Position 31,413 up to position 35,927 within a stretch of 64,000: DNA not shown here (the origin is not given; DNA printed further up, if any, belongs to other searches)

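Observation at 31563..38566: Compact type VII-like secretion module with two uncharacterised helical partners and no recognisable ESX/Ess membrane core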

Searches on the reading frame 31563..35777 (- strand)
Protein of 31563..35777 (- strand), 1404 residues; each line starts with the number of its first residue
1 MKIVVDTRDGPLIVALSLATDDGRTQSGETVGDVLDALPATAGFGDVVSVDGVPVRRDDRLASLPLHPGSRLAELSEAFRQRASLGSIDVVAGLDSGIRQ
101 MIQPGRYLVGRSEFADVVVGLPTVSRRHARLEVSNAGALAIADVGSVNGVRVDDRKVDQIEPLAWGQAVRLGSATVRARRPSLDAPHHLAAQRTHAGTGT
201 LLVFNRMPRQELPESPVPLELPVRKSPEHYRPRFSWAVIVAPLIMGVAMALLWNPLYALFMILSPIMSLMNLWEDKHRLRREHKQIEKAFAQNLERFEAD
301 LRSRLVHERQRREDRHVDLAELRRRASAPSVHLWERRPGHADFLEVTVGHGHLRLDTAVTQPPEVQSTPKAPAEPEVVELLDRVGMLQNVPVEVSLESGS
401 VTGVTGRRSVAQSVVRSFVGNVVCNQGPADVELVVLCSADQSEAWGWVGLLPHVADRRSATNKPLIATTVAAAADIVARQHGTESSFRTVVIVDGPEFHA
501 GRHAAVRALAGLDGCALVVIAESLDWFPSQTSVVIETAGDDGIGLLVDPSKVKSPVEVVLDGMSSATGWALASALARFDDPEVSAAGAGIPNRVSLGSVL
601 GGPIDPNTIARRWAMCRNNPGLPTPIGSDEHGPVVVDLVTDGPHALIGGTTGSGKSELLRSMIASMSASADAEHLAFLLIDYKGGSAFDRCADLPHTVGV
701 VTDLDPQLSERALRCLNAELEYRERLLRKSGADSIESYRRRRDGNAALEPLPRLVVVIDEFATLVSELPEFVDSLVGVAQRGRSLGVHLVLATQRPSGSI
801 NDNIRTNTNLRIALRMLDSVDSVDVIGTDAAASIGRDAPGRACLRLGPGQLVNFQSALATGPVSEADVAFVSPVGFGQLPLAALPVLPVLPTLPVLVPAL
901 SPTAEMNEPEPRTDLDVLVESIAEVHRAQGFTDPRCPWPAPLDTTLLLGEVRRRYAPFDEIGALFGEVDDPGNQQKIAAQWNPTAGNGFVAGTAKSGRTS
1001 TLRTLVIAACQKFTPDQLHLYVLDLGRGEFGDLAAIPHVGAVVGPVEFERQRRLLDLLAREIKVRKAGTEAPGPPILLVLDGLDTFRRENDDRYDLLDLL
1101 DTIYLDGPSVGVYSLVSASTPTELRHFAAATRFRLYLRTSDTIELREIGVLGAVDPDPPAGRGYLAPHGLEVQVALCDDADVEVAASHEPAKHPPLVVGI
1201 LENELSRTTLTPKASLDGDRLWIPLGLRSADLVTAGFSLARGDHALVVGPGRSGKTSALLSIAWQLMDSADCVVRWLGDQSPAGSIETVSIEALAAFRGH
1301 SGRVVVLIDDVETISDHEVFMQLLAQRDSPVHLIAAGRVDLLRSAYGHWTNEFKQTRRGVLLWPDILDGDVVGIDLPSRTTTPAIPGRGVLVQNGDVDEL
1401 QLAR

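Call 4: search_protein_families(library=pfam, proteins=[window:31563-35777:-], max_evalue=0.1)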
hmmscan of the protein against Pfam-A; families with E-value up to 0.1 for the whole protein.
window:31563-35777:- (1404 aa): 15 families
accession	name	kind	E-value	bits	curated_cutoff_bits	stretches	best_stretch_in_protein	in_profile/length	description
PF01580.24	FtsK_SpoIIIE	-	1.5e-53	182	24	2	624-797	20-220/221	FtsK/SpoIIIE family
PF25199.1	nSTAND_NTPase5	-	1.7e-13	51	34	1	1244-1340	43-135/145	Novel STAND NTPase 5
PF16697.10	Yop-YscD_cpl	-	1.1e-11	45.2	33.2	1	90-175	2-87/94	Inner membrane component of T3SS, cytoplasmic domain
PF00498.31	FHA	-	9e-11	42.5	20.7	1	107-172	1-67/67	FHA domain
PF13401.12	AAA_22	-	1e-08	36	27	1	645-790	8-121/130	AAA domain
PF13191.12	AAA_16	-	2e-05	25.6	32.6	1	642-781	24-161/167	AAA ATPase domain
PF13173.12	AAA_14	-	0.00097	19.6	27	1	1246-1337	6-97/129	AAA domain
PF05872.18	HerA_C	-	0.0011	18.2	22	0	632-670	11-49/502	Helicase HerA-like C-terminal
PF01935.23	DUF87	-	0.0015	19.2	23.2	1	633-684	13-62/220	Helicase HerA, central domain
PF10412.15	TrwB_AAD_bind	-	0.002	17.5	20.5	1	641-671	14-44/387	Type IV secretion-system coupling protein DNA-binding domain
PF24883.2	NPHP3_N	-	0.0092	16.6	24.8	0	646-686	26-64/164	Nephrocystin 3, N-terminal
PF00005.33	ABC_tran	-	0.017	16.1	25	0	642-675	11-42/137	ABC transporter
PF05729.18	NACHT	-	0.021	15.1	26.7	0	1074-1102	81-112/167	NACHT domain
PF13555.12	AAA_29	-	0.048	13.9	27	0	635-669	16-49/61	P-loop containing region of AAA domain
PF13481.12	AAA_25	-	0.051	13.6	27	0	1239-1266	30-57/195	AAA domain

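Call 5: search_protein_families(library=ncbifam, proteins=[window:31563-35777:-], max_evalue=0.1)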
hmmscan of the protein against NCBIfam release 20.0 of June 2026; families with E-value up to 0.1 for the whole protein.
window:31563-35777:- (1404 aa): 22 families
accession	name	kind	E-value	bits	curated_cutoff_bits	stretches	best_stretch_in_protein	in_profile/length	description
TIGR03928.1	T7_EssCb_Firm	equivalog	9.1e-138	460.8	778.4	2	514-1268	340-1122/1296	type VII secretion protein EssC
TIGR03924.1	T7SS_EccC_a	equivalog_domain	7.6e-115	385.1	509.15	2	222-862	8-672/673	type VII secretion protein EccCa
TIGR03925.1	T7SS_EccC_b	equivalog_domain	5.7e-81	272.5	346.55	2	631-843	65-274/564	type VII secretion protein EccCb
NF007615.0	PRK10263.1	equivalog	3.3e-22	78.1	1566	1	616-833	983-1223/1355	DNA translocase FtsK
NF049868.1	FhaB_Rv0019c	equivalog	4.5e-12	46.3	125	1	77-177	58-157/158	FHA domain-containing protein FhaB/FipA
NF033760.1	gliding_GltG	equivalog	4.9e-08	32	650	1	114-195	33-113/650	adventurous gliding motility protein GltG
NF041017.1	DNA_import_CedB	equivalog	2e-07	30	700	0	1227-1267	260-300/590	DNA import protein CedB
NF041660.2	oxygluDhInhib_OdhI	equivalog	1.4e-06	28.2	200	1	92-172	43-121/130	oxoglutarate dehydrogenase inhibitor Odhl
TIGR03743.1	SXT_TraD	subfamily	2.9e-06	26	366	0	626-683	158-212/636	conjugative transfer system coupling protein TraD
NF052573.1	HisKinEspAMyxo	equivalog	3.5e-06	25.4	1400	1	101-176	42-116/755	serine histidine kinase EspA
NF041214.1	plasmid_TraB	equivalog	6.2e-06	25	800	1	643-806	249-399/639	plasmid transfer protein TraB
TIGR00929.1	VirB4_CagE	subfamily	0.00037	18.9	643.1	0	644-681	439-473/792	VirB4 family type IV secretion/conjugal transfer ATPase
NF040937.1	HerA_Thermprot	equivalog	0.0012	17.4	800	1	754-826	351-424/487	DNA double-strand break repair helicase HerA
NF040819.1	helicase_HerA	equivalog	0.0029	16.2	970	1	753-826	402-477/561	DNA double-strand break repair helicase HerA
NF042944.1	HerA_antiphage_2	equivalog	0.0072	15.1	850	1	775-821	455-500/576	anti-phage-associated helicase HerA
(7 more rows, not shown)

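Call 38: find_homologous_proteins(query=window:31563-35777:-, max_evalue=1e-20)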
Query window:31563-35777:- (1404 aa): 252 proteins with E <= 1e-20 among 8000 candidates; the best 120 are listed.
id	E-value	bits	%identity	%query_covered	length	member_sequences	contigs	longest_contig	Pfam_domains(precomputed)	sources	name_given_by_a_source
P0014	0.0e+0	3120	100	100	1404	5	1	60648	PF00498.32,PF16697.11,PF13401.13,PF01580.25,PF25199.2,PF13191.13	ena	-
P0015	0.0e+0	1995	66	100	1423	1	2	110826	PF00498.32,PF16697.11,PF13401.13,PF01580.25,PF27394.1,PF25199.2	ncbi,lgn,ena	-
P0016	0.0e+0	1783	61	100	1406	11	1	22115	PF00498.32,PF16697.11,PF13401.13,PF01580.25,PF25199.2,PF13191.13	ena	-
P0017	0.0e+0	1358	50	97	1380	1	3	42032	PF00498.32,PF16697.11,PF01580.25,PF25199.2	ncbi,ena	ncbi:MAG: FtsK/SpoIIIE domain-containing protein [Acidimicrobiales bacterium]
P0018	0.0e+0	1286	49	97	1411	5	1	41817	PF05729.19,PF16697.11,PF13401.13,PF01580.25,PF25199.2,PF13191.13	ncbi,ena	-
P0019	1.4e-243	830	39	100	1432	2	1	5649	PF00498.32,PF05729.19,PF16697.11,PF13401.13,PF01580.25,PF25199.2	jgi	jgi:DNA segregation ATPase FtsK/SpoIIIE, S-DNA-T family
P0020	1.3e-237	810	38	97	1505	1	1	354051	PF00498.32,PF16697.11,PF13401.13,PF01580.25,PF25199.2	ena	-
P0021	5.3e-234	798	37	93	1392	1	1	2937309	PF00498.32,PF16697.11,PF13401.13,PF01580.25,PF25199.2,PF13191.13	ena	-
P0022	2.1e-227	777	38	94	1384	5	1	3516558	PF13604.13,PF13401.13,PF01580.25,PF25199.2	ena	-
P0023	1.7e-223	764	38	94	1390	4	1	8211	PF00005.34,PF13401.13,PF01580.25,PF25199.2,PF13191.13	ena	-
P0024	4.5e-223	762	37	94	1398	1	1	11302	PF00498.32,PF00005.34,PF05729.19,PF16697.11,PF13555.13,PF13401.13,PF01580.25,PF25199.2,PF13191.13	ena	-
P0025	4.6e-223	762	38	94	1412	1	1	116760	PF00498.32,PF00005.34,PF05729.19,PF16697.11,PF13401.13,PF01580.25,PF25199.2,PF13191.13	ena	-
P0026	1.3e-221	757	38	94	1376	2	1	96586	PF13401.13,PF01580.25,PF25199.2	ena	-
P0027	9.2e-221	754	37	98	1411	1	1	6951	PF00498.32,PF05729.19,PF16697.11,PF13401.13,PF01580.25,PF25199.2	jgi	jgi:DNA segregation ATPase FtsK/SpoIIIE, S-DNA-T family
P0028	9.4e-221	754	37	100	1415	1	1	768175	PF00498.32,PF05729.19,PF16697.11,PF13401.13,PF01580.25,PF13191.13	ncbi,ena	-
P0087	4.2e-123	431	32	94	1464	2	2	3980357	PF00498.32,PF05729.19,PF16697.11,PF13555.13,PF13401.13,PF01580.25,PF13191.13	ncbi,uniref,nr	ncbi:FHA domain-containing protein [Cellulomonas dongxiuzhuiae]|uniref:FHA domain-containing protein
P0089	6.1e-123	430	31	93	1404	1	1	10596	PF10412.16,PF00437.27,PF00498.32,PF01935.24,PF00005.34,PF16697.11,PF13555.13,PF13401.13,PF01580.25,PF25199.2,PF13191.13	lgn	-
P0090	8.9e-123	430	32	94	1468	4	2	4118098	PF00498.32,PF05729.19,PF16697.11,PF13555.13,PF13401.13,PF01580.25,PF13191.13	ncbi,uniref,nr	ncbi:FtsK/SpoIIIE domain-containing protein [Cellulomonas wangsupingiae]|uniref:FtsK/SpoIIIE domain-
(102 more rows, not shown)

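Call 39: find_encoding_contigs(protein=P0017, flank=10000, max_places=1)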
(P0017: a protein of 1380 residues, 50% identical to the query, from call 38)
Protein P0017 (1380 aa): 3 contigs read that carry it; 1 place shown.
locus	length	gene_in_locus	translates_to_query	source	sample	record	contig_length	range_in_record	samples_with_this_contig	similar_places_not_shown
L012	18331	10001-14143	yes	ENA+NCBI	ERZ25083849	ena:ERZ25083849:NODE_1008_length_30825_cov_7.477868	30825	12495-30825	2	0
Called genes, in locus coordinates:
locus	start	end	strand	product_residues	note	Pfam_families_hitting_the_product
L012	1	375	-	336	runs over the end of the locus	PF09587:PGA_cap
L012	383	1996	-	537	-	PF04228:Zn_peptidase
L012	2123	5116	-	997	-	PF00989:PAS (faint), PF08448:PAS_4 (faint), PF13188:PAS_8 (faint), PF13185:GAF_2 (faint), PF01590:GAF (weak), PF13426:PAS_9 (weak), PF00990:GGDEF, PF00563:EAL, +1 more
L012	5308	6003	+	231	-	PF03352:Adenine_glyco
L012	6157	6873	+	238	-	PF02397:Bac_transf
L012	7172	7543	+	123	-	-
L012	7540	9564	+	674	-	-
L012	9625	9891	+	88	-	-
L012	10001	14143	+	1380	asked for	PF16697:Yop-YscD_cpl, PF00498:FHA, PF01580:FtsK_SpoIIIE, PF25199:nSTAND_NTPase5 (faint), PF01580:FtsK_SpoIIIE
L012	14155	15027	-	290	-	PF09754:PAC2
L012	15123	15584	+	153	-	-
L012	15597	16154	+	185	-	-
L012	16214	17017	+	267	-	-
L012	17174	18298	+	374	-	PF08811:DUF1800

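Call 40: find_encoding_contigs(protein=P0021, flank=10000, max_places=1)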
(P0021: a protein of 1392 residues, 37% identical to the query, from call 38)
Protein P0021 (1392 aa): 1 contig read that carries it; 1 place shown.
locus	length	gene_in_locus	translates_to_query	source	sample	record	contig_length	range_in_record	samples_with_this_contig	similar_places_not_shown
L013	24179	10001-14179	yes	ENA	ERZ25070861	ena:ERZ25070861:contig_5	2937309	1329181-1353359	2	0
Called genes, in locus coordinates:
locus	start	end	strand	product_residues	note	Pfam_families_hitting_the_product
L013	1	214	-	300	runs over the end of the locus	-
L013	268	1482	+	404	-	PF00005:ABC_tran, PF00571:CBS (faint)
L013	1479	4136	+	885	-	PF00528:BPD_transp_1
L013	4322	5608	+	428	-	-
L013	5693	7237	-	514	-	PF06253:MTTB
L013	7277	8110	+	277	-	PF00892:EamA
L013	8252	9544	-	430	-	PF08240:ADH_N (faint), PF13602:ADH_zinc_N_2 (faint), PF16912:Glu_dehyd_C (weak), PF00107:ADH_zinc_N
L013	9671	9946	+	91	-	PF06013:WXG100 (weak)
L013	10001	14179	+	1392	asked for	PF00498:FHA, PF16697:Yop-YscD_cpl, PF01580:FtsK_SpoIIIE, PF25199:nSTAND_NTPase5 (faint), PF13191:AAA_16 (weak), PF13401:AAA_22 (faint), PF01580:FtsK_SpoIIIE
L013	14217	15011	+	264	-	PF00378:ECH_1, PF16113:ECH_2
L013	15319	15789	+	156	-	PF00210:Ferritin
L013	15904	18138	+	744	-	PF00930:DPPIV_N, PF02129:Peptidase_S15, PF01738:DLH (faint), PF12146:Hydrolase_4 (weak), PF00326:Peptidase_S9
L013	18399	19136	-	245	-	PF00528:BPD_transp_1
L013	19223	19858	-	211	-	PF13531:SBP_bac_11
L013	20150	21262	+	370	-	PF21088:MS_channel_1st, PF00924:MS_channel_2nd, PF21082:MS_channel_3rd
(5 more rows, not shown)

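Call 41: find_encoding_contigs(protein=P0087, flank=10000, max_places=1)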
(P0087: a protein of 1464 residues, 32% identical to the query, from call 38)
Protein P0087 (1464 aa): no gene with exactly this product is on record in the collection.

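Call 42: find_encoding_contigs(protein=P0090, flank=10000, max_places=1)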
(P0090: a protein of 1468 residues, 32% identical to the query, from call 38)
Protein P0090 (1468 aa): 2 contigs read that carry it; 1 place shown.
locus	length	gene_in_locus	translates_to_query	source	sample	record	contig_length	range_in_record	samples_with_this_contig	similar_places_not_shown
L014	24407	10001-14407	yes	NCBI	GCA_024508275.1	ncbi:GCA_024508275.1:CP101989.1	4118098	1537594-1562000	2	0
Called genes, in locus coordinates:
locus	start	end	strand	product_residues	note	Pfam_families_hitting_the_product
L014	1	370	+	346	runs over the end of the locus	PF00892:EamA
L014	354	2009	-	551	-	PF00041:fn3 (weak), PF07995:GSDH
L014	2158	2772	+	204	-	-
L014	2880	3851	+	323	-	PF00296:Bac_luciferase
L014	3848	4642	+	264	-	PF01996:F420_ligase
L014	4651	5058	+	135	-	-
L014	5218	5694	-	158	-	PF13412:HTH_24 (faint), PF01047:MarR, PF12802:MarR_2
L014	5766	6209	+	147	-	PF14534:DUF4440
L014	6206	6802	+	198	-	-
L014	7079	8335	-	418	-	PF04235:DUF418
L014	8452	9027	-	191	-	PF00730:HhH-GPD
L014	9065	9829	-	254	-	PF13489:Methyltransf_23, PF13847:Methyltransf_31, PF08241:Methyltransf_11, PF08242:Methyltransf_12, PF13649:Methyltransf_25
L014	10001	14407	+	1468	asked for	PF00498:FHA, PF16697:Yop-YscD_cpl, PF13191:AAA_16 (faint), PF01580:FtsK_SpoIIIE, PF05729:NACHT (faint), PF13401:AAA_22 (faint), PF13555:AAA_29 (faint), PF01580:FtsK_SpoIIIE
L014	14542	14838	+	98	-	PF06013:WXG100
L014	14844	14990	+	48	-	-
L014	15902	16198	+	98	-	PF06013:WXG100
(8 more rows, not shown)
